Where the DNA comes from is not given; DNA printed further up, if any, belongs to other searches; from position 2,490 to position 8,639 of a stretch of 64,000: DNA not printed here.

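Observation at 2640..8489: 1949-aa SNF2-family ATPase as the largest gene of the replication block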

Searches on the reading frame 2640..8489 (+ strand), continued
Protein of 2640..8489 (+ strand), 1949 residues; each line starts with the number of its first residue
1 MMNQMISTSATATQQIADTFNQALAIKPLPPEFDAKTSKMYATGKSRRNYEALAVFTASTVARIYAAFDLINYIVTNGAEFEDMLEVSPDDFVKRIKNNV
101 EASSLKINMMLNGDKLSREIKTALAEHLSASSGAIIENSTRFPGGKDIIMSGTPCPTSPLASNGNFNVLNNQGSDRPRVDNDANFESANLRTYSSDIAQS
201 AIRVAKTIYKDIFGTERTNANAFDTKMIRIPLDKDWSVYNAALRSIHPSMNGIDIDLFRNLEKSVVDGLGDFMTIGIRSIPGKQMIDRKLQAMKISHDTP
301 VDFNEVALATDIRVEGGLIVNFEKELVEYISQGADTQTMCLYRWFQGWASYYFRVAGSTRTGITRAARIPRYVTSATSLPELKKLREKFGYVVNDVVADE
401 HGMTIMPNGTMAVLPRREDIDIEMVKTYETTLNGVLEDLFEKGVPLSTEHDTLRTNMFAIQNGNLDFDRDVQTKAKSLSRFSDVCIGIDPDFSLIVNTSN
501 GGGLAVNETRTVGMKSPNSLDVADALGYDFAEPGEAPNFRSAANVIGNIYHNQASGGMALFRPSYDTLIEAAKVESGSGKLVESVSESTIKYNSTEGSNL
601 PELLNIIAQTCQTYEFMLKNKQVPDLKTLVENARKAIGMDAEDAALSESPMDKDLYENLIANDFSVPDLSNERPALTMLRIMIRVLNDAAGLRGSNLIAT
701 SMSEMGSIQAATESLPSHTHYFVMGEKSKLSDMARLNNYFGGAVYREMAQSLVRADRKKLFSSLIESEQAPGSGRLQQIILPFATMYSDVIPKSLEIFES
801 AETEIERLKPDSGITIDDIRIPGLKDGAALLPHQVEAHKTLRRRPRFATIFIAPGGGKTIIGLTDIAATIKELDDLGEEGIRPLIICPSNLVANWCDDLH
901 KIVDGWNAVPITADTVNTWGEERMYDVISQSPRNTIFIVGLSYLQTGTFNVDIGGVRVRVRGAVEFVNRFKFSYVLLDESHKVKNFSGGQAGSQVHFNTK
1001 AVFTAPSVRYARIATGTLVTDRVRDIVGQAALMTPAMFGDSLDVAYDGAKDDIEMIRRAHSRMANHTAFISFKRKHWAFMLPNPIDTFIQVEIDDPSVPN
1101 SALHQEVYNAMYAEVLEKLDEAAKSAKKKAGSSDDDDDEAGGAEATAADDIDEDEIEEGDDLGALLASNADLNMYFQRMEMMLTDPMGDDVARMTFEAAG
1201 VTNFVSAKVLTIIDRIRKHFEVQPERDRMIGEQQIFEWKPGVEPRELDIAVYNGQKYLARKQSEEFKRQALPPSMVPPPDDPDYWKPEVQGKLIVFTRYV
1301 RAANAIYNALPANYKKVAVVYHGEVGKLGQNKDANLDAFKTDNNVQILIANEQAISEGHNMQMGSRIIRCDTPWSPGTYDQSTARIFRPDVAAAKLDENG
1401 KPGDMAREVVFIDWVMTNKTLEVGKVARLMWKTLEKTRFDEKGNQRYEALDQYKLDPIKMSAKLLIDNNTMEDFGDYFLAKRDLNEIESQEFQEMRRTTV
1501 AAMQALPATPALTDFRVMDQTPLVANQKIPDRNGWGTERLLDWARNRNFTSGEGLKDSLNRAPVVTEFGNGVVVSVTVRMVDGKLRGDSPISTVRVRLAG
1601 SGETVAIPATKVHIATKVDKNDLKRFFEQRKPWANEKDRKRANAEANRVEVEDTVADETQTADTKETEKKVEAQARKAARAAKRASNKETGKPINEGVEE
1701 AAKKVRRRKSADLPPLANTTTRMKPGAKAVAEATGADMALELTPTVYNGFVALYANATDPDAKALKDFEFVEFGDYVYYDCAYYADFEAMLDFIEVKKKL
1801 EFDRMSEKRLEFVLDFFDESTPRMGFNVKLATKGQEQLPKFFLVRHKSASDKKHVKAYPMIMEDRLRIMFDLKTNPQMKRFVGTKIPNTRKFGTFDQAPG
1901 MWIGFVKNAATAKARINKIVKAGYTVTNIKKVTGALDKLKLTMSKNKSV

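Call 46: get_annotated_region(hit=H79, flank=7000)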
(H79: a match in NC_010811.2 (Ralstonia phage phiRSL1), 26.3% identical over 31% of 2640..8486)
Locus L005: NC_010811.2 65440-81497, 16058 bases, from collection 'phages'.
description: Ralstonia phage RSL1, complete genome.
organism: Ralstonia phage phiRSL1 (NCBI taxid 1980924)
taxonomy: Viruses; Duplodnaviria; Heunggongvirae; Uroviricota; Caudoviricetes; Mieseafarmvirus; Mieseafarmvirus RSL1
host: -; source: -; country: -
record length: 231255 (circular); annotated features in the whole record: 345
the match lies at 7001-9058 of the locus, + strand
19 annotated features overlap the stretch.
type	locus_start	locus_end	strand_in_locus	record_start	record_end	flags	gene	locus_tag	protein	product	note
CDS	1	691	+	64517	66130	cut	-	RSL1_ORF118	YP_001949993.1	head-tail connector protein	ORF118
CDS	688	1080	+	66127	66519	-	-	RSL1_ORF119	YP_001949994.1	hypothetical protein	ORF119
CDS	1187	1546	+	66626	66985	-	-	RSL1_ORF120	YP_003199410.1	hypothetical protein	ORF120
CDS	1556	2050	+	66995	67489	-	-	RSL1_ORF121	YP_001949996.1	hypothetical protein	ORF121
CDS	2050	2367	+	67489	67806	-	-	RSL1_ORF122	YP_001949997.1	HNH endonuclease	ORF122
CDS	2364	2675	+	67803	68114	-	-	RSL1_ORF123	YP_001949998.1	hypothetical protein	ORF123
CDS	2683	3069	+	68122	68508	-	-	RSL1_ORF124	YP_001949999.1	hypothetical protein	ORF124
CDS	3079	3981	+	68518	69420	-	-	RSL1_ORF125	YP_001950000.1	hypothetical protein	ORF125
CDS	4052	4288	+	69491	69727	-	-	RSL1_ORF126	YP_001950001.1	hypothetical protein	ORF126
CDS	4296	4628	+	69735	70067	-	-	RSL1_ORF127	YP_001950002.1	hypothetical protein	ORF127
CDS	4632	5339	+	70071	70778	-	-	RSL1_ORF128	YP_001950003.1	hypothetical protein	ORF128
CDS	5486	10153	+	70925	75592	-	-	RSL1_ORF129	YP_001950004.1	DNA helicase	DEAD-like helicases superfamily; ORF129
CDS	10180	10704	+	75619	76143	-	-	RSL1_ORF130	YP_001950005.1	hypothetical protein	ORF130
CDS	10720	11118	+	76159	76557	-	-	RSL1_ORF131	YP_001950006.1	hypothetical protein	ORF131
CDS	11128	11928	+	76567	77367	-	-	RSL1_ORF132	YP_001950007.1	head maturation protease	ORF132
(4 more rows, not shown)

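Call 47: get_annotated_region(hit=H73, flank=7000)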
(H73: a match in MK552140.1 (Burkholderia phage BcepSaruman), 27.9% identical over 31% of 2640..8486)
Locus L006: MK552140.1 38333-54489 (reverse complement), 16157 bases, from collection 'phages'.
description: Burkholderia phage BcepSaruman, complete genome.
organism: Burkholderia phage BcepSaruman (NCBI taxid 2530032)
taxonomy: Viruses; Duplodnaviria; Heunggongvirae; Uroviricota; Caudoviricetes; Sarumanvirus; Sarumanvirus bcepsaruman
host: Burkholderia cenocepacia; source: soil; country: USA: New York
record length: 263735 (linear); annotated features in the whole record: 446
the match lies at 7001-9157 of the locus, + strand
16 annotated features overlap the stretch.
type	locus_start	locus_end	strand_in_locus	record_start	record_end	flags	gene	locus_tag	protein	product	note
CDS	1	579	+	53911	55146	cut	-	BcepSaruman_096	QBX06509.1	hypothetical protein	-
CDS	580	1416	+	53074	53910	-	-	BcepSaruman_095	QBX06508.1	hypothetical protein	-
CDS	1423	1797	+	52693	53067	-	-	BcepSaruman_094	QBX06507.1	hypothetical protein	-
CDS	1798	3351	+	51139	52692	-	-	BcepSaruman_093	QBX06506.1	hypothetical protein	-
CDS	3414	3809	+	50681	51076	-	-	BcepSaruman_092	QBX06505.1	hypothetical protein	-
CDS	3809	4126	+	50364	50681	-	-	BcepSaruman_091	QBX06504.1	HNH endonuclease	-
CDS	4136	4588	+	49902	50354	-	-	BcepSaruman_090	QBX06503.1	hypothetical protein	-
CDS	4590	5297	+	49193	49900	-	-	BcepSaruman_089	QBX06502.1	hypothetical protein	-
CDS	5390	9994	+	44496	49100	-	-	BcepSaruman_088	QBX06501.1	SNF2-like protein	-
CDS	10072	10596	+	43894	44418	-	-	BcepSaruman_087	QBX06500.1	hypothetical protein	-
CDS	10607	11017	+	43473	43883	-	-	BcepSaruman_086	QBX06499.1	hypothetical protein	-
CDS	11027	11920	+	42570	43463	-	-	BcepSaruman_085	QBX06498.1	hypothetical protein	-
CDS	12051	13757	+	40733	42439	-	-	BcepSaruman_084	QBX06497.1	hypothetical protein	-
CDS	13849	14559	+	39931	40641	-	-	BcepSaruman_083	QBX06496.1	hypothetical protein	-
CDS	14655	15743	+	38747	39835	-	-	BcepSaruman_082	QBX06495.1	hypothetical protein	-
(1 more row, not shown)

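Call 70: get_annotated_region(hit=H61, flank=1500)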
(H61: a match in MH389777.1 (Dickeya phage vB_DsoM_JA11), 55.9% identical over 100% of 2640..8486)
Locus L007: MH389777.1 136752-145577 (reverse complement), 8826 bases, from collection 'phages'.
description: Dickeya phage vB_DsoM_JA11, complete genome.
organism: Dickeya phage vB_DsoM_JA11 (NCBI taxid 2382310)
taxonomy: Viruses; Duplodnaviria; Heunggongvirae; Uroviricota; Caudoviricetes; Salmondvirus; Salmondvirus JA11
host: Dickeya solani; source: sewage outflow; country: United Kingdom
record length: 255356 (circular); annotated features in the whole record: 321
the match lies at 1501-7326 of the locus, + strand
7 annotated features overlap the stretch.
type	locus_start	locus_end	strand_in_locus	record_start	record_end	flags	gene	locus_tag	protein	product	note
CDS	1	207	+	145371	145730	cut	-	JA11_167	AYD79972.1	putative HNH family endonuclease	-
CDS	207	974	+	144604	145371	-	-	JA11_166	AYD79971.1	hypothetical protein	-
CDS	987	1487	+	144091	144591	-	-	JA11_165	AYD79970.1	hypothetical protein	-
CDS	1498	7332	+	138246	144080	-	-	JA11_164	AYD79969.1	putative ATP-dependent DNA helicase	-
CDS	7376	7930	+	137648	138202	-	-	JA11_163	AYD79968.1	hypothetical protein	-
CDS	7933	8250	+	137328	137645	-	-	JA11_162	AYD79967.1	hypothetical protein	-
CDS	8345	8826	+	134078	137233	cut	-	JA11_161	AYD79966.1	putative DNA polymerase I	-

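Call 80: search_protein_families(library=phrogs, proteins=[L005:5486-10150:+, L003:7921-13827:+, L004:4060-8928:+], max_evalue=0.00001)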
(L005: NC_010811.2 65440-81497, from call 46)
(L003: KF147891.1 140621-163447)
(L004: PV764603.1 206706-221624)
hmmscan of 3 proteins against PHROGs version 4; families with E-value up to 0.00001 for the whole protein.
L005:5486-10150:+ (1555 aa): 3 families
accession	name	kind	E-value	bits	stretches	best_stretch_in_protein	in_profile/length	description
phrog_62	-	DNA, RNA and nucleotide metabolism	7.3e-301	1002.8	1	1-1554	272-1599/1881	DNA helicase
phrog_21391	-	DNA, RNA and nucleotide metabolism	4.6e-102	343.4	3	551-933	891-1301/2021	DNA helicase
phrog_16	-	DNA, RNA and nucleotide metabolism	1e-08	34.9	0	549-709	269-393/986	DNA helicase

L003:7921-13827:+ (1969 aa): 4 families
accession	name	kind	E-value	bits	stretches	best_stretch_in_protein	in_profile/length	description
phrog_21391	-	DNA, RNA and nucleotide metabolism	0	3230.9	1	1-1969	1-2021/2021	DNA helicase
phrog_62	-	DNA, RNA and nucleotide metabolism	7.6e-33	114.1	1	851-1438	682-1096/1881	DNA helicase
phrog_16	-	DNA, RNA and nucleotide metabolism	4.4e-12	46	0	1280-1452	448-590/986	DNA helicase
phrog_23807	-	unknown function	6.6e-10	38.4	1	1344-1510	529-698/1053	-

L004:4060-8928:+ (1623 aa): 2 families
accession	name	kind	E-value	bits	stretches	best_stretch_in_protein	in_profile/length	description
phrog_21391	-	DNA, RNA and nucleotide metabolism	1.4e-136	457.8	3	1018-1306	1358-1652/2021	DNA helicase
phrog_62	-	DNA, RNA and nucleotide metabolism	1.9e-49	169.2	1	649-1621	687-1594/1881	DNA helicase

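Call 91: search_protein_families(library=pfam, alignment_id=A3, max_evalue=0.01)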
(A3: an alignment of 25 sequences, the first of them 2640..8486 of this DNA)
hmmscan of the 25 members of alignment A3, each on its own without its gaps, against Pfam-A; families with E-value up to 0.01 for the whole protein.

A. member 1, window:2640-8486:+ (1949 aa): 2 families
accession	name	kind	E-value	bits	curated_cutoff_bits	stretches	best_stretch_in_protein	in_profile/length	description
PF00271.37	Helicase_C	-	1.7e-07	31.9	23.5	1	1290-1388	15-108/110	Helicase conserved C-terminal domain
PF00176.29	SNF2-rel_dom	-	1.6e-06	27.9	24.9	1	854-987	26-141/290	SNF2-related domain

B. families by the number of members that match (of 25 scanned): 5 families
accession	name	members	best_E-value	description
PF00271.37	Helicase_C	25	2.6e-13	Helicase conserved C-terminal domain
PF00176.29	SNF2-rel_dom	23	1e-15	SNF2-related domain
PF04851.21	ResIII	14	1.3e-07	Type III restriction enzyme, res subunit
PF00270.35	DEAD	2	0.0039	DEAD/DEAH box helicase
PF12674.12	Zn_ribbon_2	1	0.0053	Putative zinc ribbon domain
